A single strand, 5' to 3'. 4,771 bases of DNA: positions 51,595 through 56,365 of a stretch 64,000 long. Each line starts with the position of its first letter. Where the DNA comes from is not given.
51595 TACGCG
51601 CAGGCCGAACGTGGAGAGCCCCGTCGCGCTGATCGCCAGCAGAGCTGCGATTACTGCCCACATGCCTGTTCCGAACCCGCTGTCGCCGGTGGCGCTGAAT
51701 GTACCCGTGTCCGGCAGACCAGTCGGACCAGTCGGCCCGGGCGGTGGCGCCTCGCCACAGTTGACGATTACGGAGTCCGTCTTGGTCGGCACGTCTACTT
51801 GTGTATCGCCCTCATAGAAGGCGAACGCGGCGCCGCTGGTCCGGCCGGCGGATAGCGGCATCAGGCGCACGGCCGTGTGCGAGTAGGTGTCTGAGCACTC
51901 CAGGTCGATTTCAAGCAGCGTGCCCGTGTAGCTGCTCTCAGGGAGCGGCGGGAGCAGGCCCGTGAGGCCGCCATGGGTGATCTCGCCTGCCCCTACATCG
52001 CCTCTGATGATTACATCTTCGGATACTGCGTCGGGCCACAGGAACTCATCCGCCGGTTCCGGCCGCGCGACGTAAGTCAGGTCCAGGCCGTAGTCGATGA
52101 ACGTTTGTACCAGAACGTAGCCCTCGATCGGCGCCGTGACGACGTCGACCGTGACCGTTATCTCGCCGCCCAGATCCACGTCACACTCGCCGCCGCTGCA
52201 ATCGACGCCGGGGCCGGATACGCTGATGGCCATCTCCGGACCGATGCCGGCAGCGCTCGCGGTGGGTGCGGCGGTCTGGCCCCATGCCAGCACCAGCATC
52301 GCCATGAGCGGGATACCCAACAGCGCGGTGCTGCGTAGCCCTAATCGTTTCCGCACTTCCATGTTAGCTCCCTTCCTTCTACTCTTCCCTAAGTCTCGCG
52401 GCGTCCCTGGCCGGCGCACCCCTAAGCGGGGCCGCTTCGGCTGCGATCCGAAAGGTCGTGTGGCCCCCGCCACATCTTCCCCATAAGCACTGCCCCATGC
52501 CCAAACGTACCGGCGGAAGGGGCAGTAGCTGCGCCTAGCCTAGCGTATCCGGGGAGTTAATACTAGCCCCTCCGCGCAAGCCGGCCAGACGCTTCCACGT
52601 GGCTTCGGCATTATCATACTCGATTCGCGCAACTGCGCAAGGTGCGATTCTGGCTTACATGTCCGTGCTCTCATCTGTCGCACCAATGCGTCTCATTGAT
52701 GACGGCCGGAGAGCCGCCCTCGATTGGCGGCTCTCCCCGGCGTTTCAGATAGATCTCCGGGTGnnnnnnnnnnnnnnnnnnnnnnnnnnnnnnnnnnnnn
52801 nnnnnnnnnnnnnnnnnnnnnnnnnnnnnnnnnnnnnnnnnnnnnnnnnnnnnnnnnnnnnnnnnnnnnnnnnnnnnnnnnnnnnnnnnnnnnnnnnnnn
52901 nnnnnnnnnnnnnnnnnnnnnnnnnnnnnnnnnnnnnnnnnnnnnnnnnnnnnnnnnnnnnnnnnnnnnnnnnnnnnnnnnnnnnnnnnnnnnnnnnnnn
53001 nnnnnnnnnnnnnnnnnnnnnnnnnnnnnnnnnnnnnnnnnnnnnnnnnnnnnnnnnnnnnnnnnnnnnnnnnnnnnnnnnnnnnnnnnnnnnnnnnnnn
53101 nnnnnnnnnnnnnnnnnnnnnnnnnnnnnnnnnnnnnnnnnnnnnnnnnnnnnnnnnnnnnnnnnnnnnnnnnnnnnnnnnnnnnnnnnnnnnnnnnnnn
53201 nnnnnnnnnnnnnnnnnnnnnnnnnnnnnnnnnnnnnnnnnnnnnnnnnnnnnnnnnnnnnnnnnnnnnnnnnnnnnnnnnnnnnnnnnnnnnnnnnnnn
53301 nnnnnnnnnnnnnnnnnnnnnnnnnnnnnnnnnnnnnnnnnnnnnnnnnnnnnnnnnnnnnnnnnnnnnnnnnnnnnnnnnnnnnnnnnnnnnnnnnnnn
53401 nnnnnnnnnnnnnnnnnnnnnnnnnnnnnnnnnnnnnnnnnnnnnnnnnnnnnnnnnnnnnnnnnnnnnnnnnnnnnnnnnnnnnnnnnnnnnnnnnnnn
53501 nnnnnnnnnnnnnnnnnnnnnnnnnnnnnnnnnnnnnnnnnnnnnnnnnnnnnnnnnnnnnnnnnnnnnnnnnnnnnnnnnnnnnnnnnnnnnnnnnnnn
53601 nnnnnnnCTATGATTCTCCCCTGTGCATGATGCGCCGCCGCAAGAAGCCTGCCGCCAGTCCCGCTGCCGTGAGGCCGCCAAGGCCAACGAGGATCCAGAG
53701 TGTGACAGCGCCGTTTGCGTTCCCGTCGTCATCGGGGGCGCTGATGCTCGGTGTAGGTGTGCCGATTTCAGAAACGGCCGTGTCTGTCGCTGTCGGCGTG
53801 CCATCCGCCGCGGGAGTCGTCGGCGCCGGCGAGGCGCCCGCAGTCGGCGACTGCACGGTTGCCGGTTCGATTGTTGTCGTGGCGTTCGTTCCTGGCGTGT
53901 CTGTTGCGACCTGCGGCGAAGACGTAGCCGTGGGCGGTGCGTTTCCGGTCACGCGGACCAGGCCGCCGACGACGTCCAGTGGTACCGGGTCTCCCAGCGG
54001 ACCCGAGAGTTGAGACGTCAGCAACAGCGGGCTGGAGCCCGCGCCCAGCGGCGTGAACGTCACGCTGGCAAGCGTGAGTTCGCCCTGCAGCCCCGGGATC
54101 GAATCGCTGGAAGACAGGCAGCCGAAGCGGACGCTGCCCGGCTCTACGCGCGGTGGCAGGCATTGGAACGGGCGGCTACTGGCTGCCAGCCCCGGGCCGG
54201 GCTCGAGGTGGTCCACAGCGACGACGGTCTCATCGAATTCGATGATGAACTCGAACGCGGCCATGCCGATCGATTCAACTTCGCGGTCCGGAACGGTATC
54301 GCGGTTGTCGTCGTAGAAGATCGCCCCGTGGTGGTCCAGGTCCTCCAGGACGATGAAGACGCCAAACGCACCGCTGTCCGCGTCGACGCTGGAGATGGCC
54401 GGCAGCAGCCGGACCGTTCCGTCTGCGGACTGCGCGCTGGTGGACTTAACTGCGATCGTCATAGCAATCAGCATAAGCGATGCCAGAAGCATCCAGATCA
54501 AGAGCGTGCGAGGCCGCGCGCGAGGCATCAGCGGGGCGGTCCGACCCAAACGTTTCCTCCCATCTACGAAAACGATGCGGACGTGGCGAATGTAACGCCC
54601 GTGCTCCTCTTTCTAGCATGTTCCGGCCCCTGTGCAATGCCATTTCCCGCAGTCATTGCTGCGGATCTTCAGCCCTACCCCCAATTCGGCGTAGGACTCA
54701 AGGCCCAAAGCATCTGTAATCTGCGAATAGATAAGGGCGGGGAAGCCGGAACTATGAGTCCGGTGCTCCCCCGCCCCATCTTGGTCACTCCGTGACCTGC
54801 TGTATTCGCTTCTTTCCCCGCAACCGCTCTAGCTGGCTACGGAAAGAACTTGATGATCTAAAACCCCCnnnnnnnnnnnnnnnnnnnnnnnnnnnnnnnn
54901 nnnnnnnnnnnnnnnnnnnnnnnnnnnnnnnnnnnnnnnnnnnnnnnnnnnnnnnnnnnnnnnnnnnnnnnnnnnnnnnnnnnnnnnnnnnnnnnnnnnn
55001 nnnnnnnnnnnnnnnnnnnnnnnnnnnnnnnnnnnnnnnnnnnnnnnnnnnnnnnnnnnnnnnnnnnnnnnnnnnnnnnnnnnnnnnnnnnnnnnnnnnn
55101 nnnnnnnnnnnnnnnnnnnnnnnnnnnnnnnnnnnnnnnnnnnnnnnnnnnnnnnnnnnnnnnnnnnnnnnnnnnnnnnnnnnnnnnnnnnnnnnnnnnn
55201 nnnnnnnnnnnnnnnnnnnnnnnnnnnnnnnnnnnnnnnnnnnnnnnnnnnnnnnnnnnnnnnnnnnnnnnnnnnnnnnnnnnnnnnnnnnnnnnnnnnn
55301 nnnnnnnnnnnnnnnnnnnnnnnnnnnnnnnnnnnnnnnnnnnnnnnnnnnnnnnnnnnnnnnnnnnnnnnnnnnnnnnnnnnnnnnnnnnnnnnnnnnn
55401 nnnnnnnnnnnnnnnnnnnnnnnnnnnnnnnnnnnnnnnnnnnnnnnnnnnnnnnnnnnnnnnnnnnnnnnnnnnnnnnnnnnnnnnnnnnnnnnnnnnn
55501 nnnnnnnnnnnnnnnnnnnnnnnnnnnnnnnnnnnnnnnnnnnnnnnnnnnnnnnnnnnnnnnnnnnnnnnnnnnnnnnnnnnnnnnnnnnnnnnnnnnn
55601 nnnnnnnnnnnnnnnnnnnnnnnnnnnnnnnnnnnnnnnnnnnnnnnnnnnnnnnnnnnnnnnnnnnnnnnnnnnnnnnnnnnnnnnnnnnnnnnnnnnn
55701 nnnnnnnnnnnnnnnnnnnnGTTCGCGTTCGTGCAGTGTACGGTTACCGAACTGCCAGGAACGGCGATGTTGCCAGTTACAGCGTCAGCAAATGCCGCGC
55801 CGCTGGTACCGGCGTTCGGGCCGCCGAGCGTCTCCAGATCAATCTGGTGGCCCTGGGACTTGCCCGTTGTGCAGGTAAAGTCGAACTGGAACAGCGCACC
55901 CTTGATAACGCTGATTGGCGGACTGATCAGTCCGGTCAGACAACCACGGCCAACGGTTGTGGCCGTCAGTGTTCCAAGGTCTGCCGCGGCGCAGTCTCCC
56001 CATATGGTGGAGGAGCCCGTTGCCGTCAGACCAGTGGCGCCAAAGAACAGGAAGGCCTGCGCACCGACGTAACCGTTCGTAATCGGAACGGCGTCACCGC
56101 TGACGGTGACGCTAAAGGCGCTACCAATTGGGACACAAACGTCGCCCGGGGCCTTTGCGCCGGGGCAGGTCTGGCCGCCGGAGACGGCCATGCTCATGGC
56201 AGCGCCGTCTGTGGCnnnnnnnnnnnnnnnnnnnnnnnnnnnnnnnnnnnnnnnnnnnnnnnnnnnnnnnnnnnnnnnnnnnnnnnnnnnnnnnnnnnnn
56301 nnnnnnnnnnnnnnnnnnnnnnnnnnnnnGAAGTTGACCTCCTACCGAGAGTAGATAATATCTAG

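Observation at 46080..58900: Recurring ~160-aa N-terminal domain family shared by six dockerin/sortase-targeted proteins (A x3 copies, B, C, D, G, H) that I cannot assign to a known family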

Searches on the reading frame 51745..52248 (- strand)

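Call 63: search_protein_families(library=pfam, proteins=[window:51745-52248:-], max_evalue=10)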
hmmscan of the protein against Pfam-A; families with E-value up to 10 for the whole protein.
window:51745-52248:- (168 aa): 1 family
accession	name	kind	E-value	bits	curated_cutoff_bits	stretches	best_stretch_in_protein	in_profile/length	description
PF03171.26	2OG-FeII_Oxy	-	0.27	12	23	1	129-166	31-66/101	2OG-Fe(II) oxygenase superfamily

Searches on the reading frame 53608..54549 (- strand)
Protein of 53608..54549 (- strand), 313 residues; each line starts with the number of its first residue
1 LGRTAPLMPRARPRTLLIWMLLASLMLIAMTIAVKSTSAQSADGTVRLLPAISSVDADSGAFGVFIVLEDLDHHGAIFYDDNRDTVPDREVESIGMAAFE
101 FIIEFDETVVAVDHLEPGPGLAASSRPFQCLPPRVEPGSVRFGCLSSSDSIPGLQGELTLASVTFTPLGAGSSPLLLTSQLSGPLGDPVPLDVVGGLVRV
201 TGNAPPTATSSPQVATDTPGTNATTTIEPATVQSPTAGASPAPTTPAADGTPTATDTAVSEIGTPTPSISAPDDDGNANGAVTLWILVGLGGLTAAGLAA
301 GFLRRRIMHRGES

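Call 3: search_protein_families(library=pfam, proteins=[window:53608-54549:-], max_evalue=1)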
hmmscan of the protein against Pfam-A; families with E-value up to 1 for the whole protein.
window:53608-54549:- (313 aa): 1 family
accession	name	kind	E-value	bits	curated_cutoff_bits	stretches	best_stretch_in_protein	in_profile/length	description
PF00963.24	Cohesin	-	0.016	15.8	24.1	1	92-179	26-116/139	Cohesin domain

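Call 59: search_protein_families(library=ncbifam, proteins=[window:53608-54549:-], max_evalue=1)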
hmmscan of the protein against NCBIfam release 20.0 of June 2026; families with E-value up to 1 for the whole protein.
window:53608-54549:- (313 aa): 1 family
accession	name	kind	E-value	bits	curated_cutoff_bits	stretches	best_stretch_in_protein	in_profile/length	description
NF058571.1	GVDTG_CTERM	domain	0.042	14.2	29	1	278-306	14-43/44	GVDTG sorting domain-containing protein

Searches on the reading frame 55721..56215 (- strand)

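Call 63: search_protein_families(library=pfam, proteins=[window:55721-56215:-], max_evalue=10)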
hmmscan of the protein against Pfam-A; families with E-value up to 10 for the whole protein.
window:55721-56215:- (165 aa): 1 family
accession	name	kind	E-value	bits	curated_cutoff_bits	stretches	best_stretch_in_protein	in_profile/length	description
PF12861.13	zf-ANAPC11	-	1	9.9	25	1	15-28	13-26/65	Anaphase-promoting complex subunit 11 RING-H2 finger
